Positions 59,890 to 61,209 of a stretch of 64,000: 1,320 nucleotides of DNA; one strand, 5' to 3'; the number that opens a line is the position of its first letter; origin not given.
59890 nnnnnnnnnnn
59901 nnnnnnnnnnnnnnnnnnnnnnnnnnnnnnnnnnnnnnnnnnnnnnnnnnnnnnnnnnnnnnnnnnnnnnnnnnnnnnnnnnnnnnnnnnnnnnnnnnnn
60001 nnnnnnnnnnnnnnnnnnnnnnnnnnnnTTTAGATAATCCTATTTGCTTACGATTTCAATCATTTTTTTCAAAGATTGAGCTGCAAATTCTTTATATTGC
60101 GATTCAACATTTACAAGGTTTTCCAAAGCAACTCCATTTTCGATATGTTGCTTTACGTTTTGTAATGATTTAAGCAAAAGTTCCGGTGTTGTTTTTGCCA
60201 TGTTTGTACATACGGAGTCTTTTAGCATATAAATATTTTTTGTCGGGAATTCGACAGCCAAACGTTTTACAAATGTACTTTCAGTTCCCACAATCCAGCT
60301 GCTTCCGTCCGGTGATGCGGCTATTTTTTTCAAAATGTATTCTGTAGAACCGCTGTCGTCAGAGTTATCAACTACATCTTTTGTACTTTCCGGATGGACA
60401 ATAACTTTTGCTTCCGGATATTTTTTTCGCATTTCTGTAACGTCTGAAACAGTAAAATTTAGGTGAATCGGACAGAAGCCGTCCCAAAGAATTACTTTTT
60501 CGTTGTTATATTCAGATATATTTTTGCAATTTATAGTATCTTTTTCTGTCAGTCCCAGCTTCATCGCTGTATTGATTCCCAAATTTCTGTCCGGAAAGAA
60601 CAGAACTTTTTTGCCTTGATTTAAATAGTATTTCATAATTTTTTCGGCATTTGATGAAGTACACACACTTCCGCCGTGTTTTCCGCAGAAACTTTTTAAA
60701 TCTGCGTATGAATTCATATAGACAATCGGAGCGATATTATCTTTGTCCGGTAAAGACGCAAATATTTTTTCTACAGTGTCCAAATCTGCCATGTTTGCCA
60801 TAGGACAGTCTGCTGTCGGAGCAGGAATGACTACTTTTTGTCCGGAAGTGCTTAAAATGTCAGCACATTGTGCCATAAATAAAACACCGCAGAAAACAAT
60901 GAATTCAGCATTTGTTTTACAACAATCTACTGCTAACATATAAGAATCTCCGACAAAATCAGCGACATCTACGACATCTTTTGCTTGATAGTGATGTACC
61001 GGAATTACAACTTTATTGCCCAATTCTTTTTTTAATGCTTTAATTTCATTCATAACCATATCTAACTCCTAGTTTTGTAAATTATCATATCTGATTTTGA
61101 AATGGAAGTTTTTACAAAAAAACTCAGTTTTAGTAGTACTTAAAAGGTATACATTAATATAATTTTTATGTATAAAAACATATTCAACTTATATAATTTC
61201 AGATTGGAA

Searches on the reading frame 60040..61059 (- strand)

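Call 44: search_protein_families(library=pfam, proteins=[window:60040-61059:-], max_evalue=0.01)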
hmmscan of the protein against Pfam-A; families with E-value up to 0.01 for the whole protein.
window:60040-61059:- (339 aa): 1 family
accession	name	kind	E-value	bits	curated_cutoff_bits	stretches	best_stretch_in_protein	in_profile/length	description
PF02445.21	NadA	-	2e-90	303.4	27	1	5-335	2-295/295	Quinolinate synthetase A protein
